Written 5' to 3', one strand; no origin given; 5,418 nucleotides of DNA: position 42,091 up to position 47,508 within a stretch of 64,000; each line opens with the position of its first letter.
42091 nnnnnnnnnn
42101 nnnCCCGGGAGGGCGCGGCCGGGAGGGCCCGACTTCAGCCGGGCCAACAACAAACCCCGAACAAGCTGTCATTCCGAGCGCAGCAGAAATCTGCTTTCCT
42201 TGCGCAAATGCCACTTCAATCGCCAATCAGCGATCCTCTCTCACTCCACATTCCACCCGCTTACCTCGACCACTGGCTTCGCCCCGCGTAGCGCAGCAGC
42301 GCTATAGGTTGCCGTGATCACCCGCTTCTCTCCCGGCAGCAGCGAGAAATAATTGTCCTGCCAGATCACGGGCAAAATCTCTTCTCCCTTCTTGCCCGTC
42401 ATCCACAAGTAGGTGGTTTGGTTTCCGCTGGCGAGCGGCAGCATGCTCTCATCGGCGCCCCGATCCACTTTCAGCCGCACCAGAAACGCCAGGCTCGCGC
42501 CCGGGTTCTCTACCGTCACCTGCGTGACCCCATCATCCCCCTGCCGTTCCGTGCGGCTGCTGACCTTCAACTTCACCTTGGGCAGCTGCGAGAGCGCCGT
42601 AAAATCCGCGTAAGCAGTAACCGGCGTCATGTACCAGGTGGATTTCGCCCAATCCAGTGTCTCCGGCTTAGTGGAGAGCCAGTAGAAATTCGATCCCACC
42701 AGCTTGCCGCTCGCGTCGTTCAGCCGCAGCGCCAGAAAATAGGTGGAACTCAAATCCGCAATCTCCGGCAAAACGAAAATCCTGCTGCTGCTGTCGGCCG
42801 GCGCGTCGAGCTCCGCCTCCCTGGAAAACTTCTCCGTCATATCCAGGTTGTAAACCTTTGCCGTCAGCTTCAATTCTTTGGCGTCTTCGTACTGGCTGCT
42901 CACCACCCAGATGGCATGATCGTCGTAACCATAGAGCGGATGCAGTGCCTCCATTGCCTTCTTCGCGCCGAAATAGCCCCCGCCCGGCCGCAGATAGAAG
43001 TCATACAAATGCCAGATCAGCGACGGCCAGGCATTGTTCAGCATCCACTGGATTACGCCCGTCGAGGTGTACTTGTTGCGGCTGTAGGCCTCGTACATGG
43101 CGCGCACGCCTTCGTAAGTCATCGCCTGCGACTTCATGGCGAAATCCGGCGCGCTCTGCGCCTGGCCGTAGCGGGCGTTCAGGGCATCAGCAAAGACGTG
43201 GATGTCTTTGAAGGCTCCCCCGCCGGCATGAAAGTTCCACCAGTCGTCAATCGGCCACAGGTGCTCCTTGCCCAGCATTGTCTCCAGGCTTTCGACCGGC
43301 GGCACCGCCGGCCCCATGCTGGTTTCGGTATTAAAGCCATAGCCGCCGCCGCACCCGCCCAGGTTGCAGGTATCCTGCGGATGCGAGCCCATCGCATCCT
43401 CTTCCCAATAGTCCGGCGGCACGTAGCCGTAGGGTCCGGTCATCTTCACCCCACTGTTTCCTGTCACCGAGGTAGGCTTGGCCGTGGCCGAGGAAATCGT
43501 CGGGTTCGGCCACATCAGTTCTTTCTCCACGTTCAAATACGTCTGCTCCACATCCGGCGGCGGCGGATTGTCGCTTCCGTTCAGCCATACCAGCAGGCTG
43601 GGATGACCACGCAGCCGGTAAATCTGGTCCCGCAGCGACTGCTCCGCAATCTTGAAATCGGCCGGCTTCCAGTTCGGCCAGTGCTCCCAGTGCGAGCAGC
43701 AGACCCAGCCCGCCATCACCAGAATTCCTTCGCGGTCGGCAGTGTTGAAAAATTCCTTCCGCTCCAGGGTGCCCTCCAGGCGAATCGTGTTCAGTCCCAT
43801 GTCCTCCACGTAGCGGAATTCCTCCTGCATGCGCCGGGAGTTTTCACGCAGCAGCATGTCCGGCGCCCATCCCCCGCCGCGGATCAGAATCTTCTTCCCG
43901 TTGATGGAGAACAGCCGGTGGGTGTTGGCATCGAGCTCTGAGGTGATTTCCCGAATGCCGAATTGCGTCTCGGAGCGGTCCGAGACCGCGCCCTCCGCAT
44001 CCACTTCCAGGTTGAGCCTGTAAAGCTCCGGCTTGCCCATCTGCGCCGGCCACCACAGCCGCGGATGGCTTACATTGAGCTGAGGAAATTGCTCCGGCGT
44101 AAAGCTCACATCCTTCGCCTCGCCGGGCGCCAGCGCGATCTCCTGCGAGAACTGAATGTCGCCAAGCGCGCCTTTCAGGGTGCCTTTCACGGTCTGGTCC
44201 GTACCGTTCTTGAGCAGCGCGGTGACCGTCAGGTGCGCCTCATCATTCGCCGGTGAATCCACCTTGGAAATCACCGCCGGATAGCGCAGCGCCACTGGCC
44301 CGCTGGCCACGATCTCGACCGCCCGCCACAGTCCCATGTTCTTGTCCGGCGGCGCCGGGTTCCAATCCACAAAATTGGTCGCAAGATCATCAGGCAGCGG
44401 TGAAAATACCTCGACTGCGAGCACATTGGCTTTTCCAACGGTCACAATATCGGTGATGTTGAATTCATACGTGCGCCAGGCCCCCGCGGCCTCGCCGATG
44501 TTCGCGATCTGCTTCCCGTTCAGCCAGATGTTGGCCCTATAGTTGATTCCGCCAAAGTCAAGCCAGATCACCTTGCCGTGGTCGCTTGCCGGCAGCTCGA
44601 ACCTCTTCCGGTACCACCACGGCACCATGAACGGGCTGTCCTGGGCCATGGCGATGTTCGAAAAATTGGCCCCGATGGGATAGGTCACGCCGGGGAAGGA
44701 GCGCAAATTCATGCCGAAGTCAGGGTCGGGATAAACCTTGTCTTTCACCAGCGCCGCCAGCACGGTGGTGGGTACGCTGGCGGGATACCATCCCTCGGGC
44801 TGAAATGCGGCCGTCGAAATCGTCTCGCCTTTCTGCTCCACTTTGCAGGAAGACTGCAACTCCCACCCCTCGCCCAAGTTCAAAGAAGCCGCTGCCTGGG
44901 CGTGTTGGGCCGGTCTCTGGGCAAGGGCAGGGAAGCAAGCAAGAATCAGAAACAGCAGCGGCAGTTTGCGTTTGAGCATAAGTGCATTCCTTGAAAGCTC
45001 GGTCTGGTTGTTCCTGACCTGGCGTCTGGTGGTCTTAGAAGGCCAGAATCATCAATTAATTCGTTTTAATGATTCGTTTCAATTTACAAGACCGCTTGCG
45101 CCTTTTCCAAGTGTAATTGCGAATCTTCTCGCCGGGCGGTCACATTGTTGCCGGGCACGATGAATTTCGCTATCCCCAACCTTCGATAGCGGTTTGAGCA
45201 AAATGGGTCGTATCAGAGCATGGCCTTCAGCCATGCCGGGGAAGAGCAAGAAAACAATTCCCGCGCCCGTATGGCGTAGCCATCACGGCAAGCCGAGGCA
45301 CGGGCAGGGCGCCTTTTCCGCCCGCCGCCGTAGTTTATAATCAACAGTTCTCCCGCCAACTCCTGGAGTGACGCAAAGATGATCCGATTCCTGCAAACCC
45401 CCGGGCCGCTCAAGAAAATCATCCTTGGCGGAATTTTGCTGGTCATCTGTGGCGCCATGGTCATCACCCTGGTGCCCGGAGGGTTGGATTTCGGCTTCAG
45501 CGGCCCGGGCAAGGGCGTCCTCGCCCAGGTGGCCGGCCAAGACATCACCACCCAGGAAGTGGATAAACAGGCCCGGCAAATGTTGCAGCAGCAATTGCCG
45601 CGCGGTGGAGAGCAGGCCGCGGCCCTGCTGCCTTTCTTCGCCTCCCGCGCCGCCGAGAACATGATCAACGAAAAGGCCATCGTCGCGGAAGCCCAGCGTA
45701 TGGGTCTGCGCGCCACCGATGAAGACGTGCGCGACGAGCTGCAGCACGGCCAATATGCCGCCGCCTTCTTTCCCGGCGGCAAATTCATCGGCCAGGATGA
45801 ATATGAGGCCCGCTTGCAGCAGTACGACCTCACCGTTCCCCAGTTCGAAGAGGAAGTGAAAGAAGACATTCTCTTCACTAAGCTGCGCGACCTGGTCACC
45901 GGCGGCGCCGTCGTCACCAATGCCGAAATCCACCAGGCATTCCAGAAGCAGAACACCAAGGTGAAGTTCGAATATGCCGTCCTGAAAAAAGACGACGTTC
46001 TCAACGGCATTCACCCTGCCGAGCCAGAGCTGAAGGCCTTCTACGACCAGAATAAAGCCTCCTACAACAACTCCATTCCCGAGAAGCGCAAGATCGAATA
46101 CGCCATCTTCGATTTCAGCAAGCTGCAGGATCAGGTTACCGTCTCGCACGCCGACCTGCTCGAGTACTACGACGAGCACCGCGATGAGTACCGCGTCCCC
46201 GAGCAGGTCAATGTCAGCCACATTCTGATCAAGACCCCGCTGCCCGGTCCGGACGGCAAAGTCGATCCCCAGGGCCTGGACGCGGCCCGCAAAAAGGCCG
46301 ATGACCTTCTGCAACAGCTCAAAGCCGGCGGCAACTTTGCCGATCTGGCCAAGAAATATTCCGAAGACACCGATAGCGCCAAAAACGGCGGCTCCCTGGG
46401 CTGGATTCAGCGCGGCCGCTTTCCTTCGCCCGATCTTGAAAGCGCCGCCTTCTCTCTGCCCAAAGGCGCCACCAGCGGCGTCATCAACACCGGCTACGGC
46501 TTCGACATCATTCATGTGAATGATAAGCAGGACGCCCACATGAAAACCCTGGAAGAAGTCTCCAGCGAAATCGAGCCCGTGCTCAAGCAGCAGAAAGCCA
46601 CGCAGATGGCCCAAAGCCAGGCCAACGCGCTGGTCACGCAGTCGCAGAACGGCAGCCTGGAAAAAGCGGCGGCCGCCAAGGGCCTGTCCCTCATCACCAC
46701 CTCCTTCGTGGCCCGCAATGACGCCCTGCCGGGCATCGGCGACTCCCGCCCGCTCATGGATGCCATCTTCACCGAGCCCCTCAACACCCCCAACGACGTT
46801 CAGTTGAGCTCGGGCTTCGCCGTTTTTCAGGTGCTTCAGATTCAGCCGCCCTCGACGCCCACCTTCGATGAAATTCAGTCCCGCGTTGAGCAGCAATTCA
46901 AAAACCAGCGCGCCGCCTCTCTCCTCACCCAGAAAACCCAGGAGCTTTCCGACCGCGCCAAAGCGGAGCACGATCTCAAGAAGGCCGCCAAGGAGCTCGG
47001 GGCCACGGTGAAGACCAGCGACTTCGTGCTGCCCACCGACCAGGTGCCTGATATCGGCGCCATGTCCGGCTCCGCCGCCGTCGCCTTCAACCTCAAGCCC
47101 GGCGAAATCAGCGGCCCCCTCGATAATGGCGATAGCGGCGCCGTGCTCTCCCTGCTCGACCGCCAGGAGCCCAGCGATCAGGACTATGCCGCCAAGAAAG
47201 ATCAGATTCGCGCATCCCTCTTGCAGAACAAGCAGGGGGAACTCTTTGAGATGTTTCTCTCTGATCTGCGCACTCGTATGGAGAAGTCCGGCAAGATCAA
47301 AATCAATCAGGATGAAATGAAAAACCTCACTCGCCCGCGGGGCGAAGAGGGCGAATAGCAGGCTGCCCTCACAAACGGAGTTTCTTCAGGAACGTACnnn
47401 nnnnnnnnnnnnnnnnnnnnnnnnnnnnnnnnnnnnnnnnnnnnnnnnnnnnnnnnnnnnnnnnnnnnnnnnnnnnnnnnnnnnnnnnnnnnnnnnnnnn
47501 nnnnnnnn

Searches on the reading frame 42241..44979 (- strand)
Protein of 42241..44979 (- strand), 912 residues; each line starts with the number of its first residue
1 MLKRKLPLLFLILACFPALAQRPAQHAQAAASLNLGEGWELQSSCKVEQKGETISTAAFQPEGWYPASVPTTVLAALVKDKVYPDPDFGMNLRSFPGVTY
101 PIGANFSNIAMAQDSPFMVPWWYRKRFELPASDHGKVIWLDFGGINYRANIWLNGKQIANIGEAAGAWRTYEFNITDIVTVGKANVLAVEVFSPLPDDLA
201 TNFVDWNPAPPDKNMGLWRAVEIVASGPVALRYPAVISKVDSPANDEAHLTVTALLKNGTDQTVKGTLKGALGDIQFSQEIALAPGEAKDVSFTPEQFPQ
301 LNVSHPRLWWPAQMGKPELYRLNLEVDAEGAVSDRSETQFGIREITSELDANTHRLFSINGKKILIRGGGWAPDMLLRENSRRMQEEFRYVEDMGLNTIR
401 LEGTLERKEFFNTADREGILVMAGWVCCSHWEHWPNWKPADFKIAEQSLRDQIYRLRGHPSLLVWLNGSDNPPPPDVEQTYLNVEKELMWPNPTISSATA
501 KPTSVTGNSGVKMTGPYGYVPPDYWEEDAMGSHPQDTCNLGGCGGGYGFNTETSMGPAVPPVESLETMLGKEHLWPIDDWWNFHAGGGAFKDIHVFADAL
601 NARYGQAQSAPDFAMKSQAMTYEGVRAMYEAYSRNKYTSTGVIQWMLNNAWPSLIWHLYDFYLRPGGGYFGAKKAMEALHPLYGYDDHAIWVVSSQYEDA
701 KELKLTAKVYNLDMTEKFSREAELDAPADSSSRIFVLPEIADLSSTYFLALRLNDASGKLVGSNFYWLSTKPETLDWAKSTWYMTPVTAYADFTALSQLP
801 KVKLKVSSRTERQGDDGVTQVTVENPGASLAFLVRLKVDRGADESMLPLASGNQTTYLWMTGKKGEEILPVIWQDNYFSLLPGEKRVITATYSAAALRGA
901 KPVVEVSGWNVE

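Call 32: search_protein_families(library=pfam, proteins=[window:42241-44979:-], max_evalue=0.001)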
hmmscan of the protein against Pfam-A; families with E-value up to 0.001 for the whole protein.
window:42241-44979:- (912 aa): 6 families
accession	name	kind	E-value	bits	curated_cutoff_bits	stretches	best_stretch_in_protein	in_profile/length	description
PF18368.7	Ig_GlcNase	-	1.5e-32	112.3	26.3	2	860-911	54-105/105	Exo-beta-D-glucosaminidase Ig-fold domain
PF22666.2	Glyco_hydro_2_N2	-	9.4e-21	75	27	1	120-197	49-123/167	Glycosyl hydrolase 2 galactose-binding domain-like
PF00703.27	Glyco_hydro_2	-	8.6e-17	62.3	23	1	236-343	8-109/109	Glycosyl hydrolases family 2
PF17786.7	Mannosidase_ig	-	3.8e-09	37.4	23.4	1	689-769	4-87/91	Mannosidase Ig/CBM-like domain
PF02837.24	Glyco_hydro_2_N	-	3.3e-07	30.8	28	1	98-193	49-135/169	Glycosyl hydrolases family 2, sugar binding domain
PF17753.7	Ig_mannosidase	-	8.3e-06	25.8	22.6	1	867-892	35-60/81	Ig-fold domain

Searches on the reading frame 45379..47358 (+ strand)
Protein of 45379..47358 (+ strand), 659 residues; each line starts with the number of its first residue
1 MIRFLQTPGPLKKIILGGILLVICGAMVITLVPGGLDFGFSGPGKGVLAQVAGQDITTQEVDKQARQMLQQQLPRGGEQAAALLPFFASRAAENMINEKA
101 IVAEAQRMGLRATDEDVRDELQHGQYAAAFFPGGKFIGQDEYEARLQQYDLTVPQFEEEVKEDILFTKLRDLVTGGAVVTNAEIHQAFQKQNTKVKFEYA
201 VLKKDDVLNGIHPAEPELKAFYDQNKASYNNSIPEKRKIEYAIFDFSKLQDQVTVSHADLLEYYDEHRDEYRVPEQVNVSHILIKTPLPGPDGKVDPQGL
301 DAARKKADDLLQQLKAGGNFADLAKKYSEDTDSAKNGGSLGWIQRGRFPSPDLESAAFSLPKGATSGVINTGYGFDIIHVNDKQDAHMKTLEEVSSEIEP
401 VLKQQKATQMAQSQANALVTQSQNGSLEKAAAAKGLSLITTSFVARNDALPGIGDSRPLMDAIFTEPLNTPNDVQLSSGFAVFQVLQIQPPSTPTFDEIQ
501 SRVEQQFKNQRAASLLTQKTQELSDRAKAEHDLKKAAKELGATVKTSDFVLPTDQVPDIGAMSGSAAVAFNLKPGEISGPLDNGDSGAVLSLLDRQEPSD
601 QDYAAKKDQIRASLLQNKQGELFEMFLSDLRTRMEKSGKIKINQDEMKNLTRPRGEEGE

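Call 32: search_protein_families(library=pfam, proteins=[window:45379-47358:+], max_evalue=0.001)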
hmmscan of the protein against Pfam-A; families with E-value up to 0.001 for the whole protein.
window:45379-47358:+ (659 aa): 5 families
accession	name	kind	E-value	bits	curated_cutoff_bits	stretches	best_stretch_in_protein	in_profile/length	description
PF13145.12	Rotamase_2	-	6.1e-28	98.5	27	2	255-395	1-120/121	PPIC-type PPIASE domain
PF13616.12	Rotamase_3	-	4.7e-27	95.3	22.5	1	272-383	11-115/116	PPIC-type PPIASE domain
PF00639.27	Rotamase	-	2.8e-25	89.6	21.7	1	281-382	1-97/97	PPIC-type PPIASE domain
PF13624.11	SurA_N_3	-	6.5e-22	78.5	27.2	1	19-170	13-162/162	SurA-like N-terminal domain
PF13623.11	SurA_N_2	-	1.2e-11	45.2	28.5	1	14-134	10-134/145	SurA-like N-terminal domain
